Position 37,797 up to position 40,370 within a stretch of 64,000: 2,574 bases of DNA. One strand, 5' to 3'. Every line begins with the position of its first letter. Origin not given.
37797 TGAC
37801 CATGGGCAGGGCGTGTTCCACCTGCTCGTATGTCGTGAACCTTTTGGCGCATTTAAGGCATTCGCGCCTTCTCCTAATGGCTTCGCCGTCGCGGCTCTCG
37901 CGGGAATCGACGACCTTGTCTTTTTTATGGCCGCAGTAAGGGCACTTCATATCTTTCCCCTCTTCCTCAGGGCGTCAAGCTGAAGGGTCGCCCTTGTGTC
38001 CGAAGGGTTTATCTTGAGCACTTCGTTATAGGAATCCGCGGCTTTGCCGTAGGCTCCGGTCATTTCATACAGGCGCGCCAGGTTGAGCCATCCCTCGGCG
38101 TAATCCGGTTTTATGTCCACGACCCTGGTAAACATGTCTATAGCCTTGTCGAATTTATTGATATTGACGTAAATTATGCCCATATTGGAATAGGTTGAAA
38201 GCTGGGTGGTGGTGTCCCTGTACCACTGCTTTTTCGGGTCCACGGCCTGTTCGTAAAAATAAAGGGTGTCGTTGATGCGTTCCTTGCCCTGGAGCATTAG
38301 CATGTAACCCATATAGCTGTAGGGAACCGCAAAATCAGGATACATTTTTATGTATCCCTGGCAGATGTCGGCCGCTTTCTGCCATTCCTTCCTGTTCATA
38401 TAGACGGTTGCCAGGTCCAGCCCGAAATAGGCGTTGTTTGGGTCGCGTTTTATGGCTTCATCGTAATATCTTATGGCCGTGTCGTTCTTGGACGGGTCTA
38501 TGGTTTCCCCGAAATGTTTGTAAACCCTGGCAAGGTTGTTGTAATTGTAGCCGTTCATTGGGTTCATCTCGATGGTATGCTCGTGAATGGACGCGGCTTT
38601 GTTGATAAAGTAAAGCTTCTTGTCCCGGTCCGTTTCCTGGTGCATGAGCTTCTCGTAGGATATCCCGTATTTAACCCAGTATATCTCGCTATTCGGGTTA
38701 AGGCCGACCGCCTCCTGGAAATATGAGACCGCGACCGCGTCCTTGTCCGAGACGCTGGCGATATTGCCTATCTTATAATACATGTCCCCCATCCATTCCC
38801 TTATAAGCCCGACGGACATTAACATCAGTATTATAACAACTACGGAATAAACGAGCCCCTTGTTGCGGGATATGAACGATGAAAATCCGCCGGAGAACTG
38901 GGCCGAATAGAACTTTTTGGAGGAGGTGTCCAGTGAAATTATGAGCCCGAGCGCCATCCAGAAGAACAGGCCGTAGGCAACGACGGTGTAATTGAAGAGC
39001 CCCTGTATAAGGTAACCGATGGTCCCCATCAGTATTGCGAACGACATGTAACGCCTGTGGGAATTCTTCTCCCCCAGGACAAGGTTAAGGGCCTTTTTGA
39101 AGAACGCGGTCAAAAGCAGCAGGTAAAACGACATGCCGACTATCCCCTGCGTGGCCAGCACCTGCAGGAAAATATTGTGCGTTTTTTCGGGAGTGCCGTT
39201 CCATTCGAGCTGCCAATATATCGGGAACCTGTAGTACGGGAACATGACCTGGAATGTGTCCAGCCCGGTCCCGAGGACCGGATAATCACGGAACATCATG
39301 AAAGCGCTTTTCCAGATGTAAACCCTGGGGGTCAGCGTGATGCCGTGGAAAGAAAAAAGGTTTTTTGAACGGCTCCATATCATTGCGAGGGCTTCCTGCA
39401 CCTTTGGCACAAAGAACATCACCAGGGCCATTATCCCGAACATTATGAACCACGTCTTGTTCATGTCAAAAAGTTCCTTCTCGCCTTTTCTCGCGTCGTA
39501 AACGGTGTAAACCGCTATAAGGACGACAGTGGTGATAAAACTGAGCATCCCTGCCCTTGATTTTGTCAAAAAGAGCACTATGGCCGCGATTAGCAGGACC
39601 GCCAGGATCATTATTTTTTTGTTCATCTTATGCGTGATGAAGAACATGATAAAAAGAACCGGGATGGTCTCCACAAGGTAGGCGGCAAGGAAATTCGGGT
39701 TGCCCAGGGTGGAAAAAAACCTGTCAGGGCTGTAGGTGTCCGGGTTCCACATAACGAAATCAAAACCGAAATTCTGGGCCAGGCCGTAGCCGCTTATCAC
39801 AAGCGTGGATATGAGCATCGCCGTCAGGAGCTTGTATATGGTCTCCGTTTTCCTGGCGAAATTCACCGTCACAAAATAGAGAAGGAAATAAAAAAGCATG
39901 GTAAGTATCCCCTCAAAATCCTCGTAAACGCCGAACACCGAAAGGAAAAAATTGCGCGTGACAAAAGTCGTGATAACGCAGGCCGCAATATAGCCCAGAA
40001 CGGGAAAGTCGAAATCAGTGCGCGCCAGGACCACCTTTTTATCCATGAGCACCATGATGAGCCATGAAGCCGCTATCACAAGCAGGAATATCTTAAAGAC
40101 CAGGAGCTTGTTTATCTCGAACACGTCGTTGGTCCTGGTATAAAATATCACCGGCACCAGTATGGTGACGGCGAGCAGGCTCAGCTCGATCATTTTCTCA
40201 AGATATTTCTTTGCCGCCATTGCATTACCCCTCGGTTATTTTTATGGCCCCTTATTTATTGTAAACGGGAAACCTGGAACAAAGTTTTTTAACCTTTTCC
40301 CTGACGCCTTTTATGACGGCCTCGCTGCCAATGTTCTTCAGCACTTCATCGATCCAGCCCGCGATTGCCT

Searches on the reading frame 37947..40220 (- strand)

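Call 92: search_protein_families(library=pfam, proteins=[window:37947-40220:-], max_evalue=0.001)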
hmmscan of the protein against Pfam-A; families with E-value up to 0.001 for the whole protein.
window:37947-40220:- (757 aa): 19 families
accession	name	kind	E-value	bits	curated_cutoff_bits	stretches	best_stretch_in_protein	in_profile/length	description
PF04932.20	Wzy_C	-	9.2e-24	84.4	31.7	1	208-367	2-149/149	O-Antigen ligase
PF07719.23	TPR_2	-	2.8e-20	71.1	27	1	708-741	1-34/34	Tetratricopeptide repeat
PF00515.34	TPR_1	-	4.9e-20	70.9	27.8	2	708-741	1-34/34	Tetratricopeptide repeat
PF13431.12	TPR_17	-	3.6e-18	64.7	24.4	0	697-727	2-32/34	Tetratricopeptide repeat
PF13432.12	TPR_16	-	2.9e-17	63.2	32.7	2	680-741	3-64/65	Tetratricopeptide repeat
PF14559.12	TPR_19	-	6.9e-17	62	25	2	689-744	6-61/68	Tetratricopeptide repeat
PF13181.12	TPR_8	-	7.2e-17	60.5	25.7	0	675-707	2-34/34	Tetratricopeptide repeat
PF13428.12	TPR_14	-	7.2e-15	54.5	23.5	1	709-748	2-41/44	Tetratricopeptide repeat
PF13174.12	TPR_6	-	8.4e-13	48.5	26.3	0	602-629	5-32/33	Tetratricopeptide repeat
PF13176.12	TPR_7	-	2.2e-12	46.4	27.9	0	676-706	1-31/36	Tetratricopeptide repeat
PF13414.12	TPR_11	-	7.6e-11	42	26.8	1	683-722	3-42/42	TPR repeat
PF13424.12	TPR_12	-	1.7e-10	41.3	30.1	0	644-704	14-75/77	Tetratricopeptide repeat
PF13371.12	TPR_9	-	5.9e-09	36.2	35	1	682-745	3-66/73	Tetratricopeptide repeat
PF25063.1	ARM_TT21_C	-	6.1e-08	33.2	35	0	580-630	146-197/209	Tetratricopeptide repeat protein 21 C-terminal ARM domain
PF23914.1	TPR_CcmH_CycH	-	4.2e-07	30.4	42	0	704-747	46-89/158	Cytochrome c-type biogenesis protein H TPR domain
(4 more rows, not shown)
